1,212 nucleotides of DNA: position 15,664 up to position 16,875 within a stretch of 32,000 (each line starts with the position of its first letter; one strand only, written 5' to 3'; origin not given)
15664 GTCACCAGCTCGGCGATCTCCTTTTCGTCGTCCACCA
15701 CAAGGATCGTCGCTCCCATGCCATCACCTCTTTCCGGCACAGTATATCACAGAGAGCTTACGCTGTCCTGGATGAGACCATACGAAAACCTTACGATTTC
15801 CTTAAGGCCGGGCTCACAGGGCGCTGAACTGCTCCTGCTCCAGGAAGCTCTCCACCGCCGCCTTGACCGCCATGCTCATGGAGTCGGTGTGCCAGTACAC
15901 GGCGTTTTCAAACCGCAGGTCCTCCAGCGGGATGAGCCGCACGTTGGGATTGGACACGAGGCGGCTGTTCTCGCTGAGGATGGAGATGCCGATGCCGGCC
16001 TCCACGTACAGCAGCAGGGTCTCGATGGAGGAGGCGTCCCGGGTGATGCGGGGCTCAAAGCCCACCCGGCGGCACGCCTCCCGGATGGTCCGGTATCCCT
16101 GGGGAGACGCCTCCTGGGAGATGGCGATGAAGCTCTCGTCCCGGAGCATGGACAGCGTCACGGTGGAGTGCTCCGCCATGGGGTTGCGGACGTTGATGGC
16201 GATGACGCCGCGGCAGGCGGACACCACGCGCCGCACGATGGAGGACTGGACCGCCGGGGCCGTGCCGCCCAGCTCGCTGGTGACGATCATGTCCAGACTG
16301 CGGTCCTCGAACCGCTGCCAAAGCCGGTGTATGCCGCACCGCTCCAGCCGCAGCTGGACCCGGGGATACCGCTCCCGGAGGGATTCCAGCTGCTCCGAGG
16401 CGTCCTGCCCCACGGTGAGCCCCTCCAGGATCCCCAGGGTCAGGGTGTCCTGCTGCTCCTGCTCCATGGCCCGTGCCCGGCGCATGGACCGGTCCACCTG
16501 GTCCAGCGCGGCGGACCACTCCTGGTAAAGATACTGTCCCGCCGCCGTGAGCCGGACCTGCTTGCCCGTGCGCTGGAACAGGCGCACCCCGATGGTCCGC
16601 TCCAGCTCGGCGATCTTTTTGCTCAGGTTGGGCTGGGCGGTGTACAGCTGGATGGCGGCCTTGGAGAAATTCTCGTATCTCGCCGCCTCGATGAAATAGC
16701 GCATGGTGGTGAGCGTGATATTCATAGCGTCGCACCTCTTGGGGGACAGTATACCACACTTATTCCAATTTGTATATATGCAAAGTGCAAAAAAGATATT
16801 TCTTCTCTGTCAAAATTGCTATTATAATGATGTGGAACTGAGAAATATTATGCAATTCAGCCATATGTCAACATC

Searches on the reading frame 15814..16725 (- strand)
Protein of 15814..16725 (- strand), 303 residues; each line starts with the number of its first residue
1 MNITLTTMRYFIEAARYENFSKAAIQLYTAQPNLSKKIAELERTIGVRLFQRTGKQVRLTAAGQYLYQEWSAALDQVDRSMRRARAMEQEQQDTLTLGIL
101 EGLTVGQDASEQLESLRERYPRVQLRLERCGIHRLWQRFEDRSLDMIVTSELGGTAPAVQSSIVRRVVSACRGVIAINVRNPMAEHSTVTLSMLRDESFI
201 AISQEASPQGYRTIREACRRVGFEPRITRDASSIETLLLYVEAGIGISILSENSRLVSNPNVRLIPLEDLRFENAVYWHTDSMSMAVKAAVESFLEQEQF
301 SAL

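Call 3: search_protein_families(library=pfam, proteins=[window:15814-16725:-])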
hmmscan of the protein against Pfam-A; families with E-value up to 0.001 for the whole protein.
window:15814-16725:- (303 aa): 2 families
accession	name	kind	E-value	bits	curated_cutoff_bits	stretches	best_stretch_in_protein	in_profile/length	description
PF03466.25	LysR_substrate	-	1.2e-27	97.1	28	1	89-297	2-207/209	LysR substrate binding domain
PF00126.33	HTH_1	-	8.9e-21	74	26.6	1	6-64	2-60/60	Bacterial regulatory helix-turn-helix protein, lysR family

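Call 4: search_protein_families(library=ncbifam, proteins=[window:15814-16725:-])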
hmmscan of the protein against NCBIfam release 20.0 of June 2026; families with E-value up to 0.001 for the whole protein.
window:15814-16725:- (303 aa): 53 families (the best 25 are shown)
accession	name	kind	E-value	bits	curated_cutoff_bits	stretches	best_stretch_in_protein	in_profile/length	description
NF045775.1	acetoin_reg_AlsR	exception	2.7e-44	151.8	430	1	5-292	3-286/290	acetoin biosynthesis transcriptional regulator AlsR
NF007439.0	PRK09986.1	equivalog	2.2e-43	148.7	290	1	3-293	7-293/296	LysR family transcriptional regulator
NF053705.1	TransRegGltCGpos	equivalog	7.4e-41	140.3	350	1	6-267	4-259/300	glutamate biosynthesis transcriptional regulator GltC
NF047520.1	trans_act_CidR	equivalog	3.2e-37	128.3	415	1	6-289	4-283/292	cidABC operon transcriptional activator CidR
NF007385.0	PRK09906.1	equivalog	1.4e-31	109.7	356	1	5-293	3-286/296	DNA-binding transcriptional regulator HcaR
NF040786.1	LysR_Sec_metab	equivalog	5.3e-28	97.9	250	1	5-296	3-292/298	selenium metabolism-associated LysR family transcriptional regulator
TIGR03339.1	phn_lysR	subfamily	3.9e-25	88.7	341.1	1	8-276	2-260/279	aminoethylphosphonate catabolism associated LysR family transcriptional regulator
NF008416.0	PRK11242.1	equivalog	5.1e-25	88.4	277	1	6-268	4-258/300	transcriptional regulator CynR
NF009327.0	PRK12684.1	subfamily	2.5e-23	82.8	402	1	5-254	3-247/313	CysB family HTH-type transcriptional regulator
NF009326.0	PRK12681.1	equivalog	2.9e-21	76.3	436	1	5-252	3-245/324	HTH-type transcriptional regulator CysB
NF008352.0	PRK11139.1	subfamily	9.9e-21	74.1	288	1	5-129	8-129/305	transcriptional regulator GcvA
NF047354.1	trans_reg_GltC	equivalog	4.6e-20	72.3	300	1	7-102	5-100/290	glutamate biosynthesis transcriptional regulator GltC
NF040709.1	benzoate_BenM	exception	6.5e-20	71.6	600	1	5-281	3-274/299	benzoate utilization transcription regulator BenM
TIGR03418.1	chol_sulf_TF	equivalog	2.8e-19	69.3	324.8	1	4-97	2-93/291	choline sulfate utilization transcriptional regulator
NF040710.1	benzoate_CatM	exception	5.5e-19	68.5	580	1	5-270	3-263/293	cis,cis-muconate-binding transcription regulator CatM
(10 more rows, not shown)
